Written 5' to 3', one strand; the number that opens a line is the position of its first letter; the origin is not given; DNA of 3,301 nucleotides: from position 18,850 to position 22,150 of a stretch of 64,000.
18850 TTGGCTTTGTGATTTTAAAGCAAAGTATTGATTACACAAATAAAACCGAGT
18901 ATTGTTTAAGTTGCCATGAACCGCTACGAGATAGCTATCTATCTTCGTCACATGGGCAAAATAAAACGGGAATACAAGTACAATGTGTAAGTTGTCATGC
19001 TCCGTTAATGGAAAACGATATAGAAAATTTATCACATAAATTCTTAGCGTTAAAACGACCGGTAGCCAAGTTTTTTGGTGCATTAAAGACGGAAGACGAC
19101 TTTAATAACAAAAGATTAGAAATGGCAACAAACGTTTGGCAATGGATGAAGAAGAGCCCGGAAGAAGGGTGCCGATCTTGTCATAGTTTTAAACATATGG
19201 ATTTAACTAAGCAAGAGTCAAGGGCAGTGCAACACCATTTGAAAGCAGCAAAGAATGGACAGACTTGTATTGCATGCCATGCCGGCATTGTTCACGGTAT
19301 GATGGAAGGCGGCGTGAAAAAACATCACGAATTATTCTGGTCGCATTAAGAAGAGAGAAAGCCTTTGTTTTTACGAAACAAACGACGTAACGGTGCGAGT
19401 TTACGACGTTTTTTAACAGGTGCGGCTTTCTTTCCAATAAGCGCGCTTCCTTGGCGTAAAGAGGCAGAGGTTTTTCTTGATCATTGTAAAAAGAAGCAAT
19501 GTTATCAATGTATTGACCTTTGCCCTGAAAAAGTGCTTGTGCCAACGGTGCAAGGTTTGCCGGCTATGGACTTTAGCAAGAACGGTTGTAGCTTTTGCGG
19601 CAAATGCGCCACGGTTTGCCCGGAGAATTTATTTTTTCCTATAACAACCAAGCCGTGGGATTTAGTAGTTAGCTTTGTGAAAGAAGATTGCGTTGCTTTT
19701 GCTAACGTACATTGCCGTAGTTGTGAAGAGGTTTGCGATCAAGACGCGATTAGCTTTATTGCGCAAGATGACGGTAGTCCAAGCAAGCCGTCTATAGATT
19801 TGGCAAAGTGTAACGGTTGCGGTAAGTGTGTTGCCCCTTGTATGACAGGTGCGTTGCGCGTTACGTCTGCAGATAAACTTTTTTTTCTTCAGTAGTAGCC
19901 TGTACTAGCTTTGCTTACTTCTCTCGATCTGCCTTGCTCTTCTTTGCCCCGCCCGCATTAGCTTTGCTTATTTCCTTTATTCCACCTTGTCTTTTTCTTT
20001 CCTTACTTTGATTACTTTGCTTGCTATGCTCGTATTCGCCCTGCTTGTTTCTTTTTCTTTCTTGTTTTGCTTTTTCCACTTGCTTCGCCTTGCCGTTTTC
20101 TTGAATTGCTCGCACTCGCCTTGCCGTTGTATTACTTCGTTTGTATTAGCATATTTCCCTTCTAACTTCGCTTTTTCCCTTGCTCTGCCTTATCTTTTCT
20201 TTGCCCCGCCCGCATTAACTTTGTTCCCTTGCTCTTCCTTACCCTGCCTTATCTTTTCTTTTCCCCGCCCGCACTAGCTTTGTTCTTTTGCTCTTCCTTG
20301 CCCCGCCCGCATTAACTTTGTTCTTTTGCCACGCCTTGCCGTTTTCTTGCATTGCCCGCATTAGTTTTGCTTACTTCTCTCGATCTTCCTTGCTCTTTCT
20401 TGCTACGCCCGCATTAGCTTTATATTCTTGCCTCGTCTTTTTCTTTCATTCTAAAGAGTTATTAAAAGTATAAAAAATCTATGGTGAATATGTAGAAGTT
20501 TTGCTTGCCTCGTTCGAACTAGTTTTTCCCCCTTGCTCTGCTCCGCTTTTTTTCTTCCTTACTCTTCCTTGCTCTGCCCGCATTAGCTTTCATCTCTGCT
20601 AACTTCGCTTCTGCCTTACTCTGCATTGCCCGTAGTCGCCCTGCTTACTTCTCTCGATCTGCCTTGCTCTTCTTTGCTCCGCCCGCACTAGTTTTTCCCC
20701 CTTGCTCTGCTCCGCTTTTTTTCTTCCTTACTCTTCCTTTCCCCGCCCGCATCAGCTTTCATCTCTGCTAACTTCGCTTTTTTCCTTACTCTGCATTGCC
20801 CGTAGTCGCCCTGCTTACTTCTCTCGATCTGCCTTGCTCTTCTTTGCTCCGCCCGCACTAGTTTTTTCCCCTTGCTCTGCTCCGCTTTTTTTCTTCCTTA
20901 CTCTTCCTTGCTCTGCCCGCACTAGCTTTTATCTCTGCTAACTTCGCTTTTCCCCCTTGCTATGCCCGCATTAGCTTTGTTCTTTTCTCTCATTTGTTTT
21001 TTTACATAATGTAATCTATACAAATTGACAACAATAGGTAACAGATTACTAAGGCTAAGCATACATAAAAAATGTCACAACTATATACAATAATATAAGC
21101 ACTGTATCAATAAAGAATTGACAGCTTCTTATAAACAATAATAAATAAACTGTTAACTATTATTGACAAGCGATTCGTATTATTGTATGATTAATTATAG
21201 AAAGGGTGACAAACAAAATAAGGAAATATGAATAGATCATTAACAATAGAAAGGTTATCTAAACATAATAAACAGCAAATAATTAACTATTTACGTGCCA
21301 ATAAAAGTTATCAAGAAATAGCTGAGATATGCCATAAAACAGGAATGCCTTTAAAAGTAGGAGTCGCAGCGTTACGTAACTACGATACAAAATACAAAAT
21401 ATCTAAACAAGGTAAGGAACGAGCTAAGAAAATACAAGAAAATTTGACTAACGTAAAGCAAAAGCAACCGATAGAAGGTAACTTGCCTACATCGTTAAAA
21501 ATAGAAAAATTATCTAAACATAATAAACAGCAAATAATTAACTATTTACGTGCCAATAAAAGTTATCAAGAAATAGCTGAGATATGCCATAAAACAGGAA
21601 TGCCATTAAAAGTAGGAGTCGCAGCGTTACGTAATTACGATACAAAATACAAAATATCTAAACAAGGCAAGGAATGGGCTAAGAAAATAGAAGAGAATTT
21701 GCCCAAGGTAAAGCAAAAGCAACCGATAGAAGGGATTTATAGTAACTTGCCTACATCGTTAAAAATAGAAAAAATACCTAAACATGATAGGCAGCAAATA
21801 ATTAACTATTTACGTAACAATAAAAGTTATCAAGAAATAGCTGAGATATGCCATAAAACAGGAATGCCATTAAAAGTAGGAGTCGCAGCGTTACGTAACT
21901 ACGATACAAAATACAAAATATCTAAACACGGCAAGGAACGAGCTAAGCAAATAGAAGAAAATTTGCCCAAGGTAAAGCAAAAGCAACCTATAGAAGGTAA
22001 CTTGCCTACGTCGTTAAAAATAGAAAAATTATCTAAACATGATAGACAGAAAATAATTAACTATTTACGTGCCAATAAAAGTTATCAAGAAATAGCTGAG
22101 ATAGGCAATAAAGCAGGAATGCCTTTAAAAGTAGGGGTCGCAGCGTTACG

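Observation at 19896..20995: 1.1-kb polypyrimidine block packed with a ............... motif, immediately upstream of the phage-like packaging genes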

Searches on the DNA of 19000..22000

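Call 8: search_rna_families(source=window, start=19000, end=22000, threshold=evalue, max_evalue=1)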
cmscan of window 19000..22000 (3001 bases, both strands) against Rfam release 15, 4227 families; matches with E-value up to 1: 0.
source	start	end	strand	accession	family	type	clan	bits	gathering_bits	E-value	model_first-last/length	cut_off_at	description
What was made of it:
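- No Rfam family at E ≤ 1 (call 8).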

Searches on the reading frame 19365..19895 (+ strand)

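Call 9: search_protein_families(library=pfam, proteins=[window:19365-19895:+], max_evalue=0.01)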
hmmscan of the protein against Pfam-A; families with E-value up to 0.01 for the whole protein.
window:19365-19895:+ (176 aa): 12 families
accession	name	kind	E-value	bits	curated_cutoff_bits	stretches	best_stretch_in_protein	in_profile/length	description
PF12838.12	Fer4_7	-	5e-14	52.9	27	2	115-163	3-52/52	4Fe-4S dicluster domain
PF00037.32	Fer4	-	4.1e-13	49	21.1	2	73-88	6-21/24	4Fe-4S binding domain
PF12837.12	Fer4_6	-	4.2e-10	39.5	25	1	141-164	1-24/24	4Fe-4S binding domain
PF13187.11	Fer4_9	-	9.2e-10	38.8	27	2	45-88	4-50/52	4Fe-4S dicluster domain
PF25160.1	LdpA_Fe-S-bd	-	4.1e-08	33.3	27.6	1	118-165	7-44/49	LdpA Fe-S cluster-binding domain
PF14697.11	Fer4_21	-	1.1e-06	29.1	35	2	115-161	9-53/59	4Fe-4S dicluster domain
PF13237.11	Fer4_10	-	4e-06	27.1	25.5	1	142-160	2-21/53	4Fe-4S dicluster domain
PF12798.12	Fer4_3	-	9.3e-06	26.5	27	0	75-88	1-14/15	4Fe-4S binding domain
PF13484.11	Fer4_16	-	1.6e-05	26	30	0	148-167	1-20/66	4Fe-4S double cluster binding domain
PF12797.12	Fer4_2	-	2.7e-05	24.3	24.5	1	141-159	2-20/22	4Fe-4S binding domain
PF13183.11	Fer4_8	-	8.5e-05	23.5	27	0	72-89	51-68/68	4Fe-4S dicluster domain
PF13534.11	Fer4_17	-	0.0019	19.2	22.2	0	148-162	1-15/61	4Fe-4S dicluster domain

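Call 72: search_protein_families(library=ncbifam, proteins=[window:19365-19895:+], max_evalue=0.00001)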
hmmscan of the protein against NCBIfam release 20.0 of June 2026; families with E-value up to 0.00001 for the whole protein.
window:19365-19895:+ (176 aa): 21 families
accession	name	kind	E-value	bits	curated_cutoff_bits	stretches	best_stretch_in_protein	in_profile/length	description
TIGR00402.1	napF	equivalog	3e-29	101.9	102.2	1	29-163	25-147/149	ferredoxin-type protein NapF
TIGR02179.1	PorD_KorD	subfamily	2.1e-09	37.4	60.05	0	30-88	15-70/78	2-oxoacid:acceptor oxidoreductase, delta subunit, pyruvate/2-ketoisovalerate family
TIGR02700.1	flavo_MJ0208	hypoth_equivalog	2.1e-09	37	251.35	0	38-89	145-193/234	dihydromethanopterin reductase (acceptor)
NF042909.1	FMH_DH_FwdF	exception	4e-09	36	375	1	71-168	223-315/336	tungsten-dependent formylmethanofuran dehydrogenase subunit FwdF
NF043069.1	T4HPD_activ_SAM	equivalog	2e-08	34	425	0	103-166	47-99/299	trans-4-hydroxy-L-proline dehydratase activase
NF007013.0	PRK09477.1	equivalog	2.9e-08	33.2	234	1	41-90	224-274/286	quinol dehydrogenase ferredoxin subunit NapH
NF007202.0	PRK09623.1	equivalog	5.6e-08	33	166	0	30-88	41-96/105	3-methyl-2-oxobutanoate dehydrogenase subunit delta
TIGR02494.1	PFLE_PFLC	subfamily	6e-08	32.3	174.35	0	103-169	44-102/293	glycyl-radical enzyme activating protein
NF040864.1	HgcB_ferredoxin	equivalog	2e-07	30.7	99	0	65-130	6-62/93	mercury methylation ferredoxin HgcB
NF048010.1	SfplDhtActHpsHDes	equivalog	2.1e-07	30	430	0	103-166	51-107/298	(2S)-3-sulfopropanediol dehydratase activating enzyme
NF010590.0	PRK13984.1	equivalog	2.4e-07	29.3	946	1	115-168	53-112/611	putative oxidoreductase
TIGR02163.1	napH_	subfamily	4e-07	29.8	213.05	0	42-90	202-251/255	NapH/MauN family ferredoxin-type protein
TIGR01971.1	NuoI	subfamily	5.9e-07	29.1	113.05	0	107-168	42-102/121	NADH-quinone oxidoreductase, chain I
NF006221.0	PRK08348.1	subfamily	8e-07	28.8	124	0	69-131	40-94/136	NADH-plastoquinone oxidoreductase subunit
NF007203.0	PRK09624.1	equivalog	9.8e-07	29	171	0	39-88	49-96/105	pyuvate ferredoxin oxidoreductase subunit delta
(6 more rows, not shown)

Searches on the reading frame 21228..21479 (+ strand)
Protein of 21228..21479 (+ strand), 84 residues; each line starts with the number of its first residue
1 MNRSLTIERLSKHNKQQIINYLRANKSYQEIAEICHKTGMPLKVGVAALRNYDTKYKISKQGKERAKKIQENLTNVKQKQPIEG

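Call 46: search_solved_structures(query=A1, max_evalue=1)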
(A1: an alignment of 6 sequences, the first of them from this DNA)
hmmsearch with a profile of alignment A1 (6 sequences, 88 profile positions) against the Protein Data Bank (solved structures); distinct sequences matched with E-value up to 1: 4.
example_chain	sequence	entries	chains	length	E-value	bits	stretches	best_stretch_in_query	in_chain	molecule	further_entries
1a17_A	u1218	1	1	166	0.34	14.7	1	40-81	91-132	SERINE/THREONINE PROTEIN PHOSPHATASE 5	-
6pnp_B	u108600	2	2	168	0.52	14.1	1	5-61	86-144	Neurexophilin-1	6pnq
2bug_A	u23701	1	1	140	0.68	13.7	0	39-80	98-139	SERINE/THREONINE PROTEIN PHOSPHATASE 5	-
3ge6_A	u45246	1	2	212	0.8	13.5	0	43-71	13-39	Nitroreductase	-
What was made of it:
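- Tried and rejected: The PDB sequence search gave nothing below E = 0.34 (call 46).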

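Call 47: search_protein_families(library=pfam, proteins=[window:21228-21479:+], max_evalue=10)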
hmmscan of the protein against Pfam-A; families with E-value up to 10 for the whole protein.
seq(84 aa): 1 family
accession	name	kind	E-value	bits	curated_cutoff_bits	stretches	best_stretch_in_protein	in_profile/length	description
PF13936.12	HTH_38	-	0.056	13.6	27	1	9-37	4-32/44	Helix-turn-helix domain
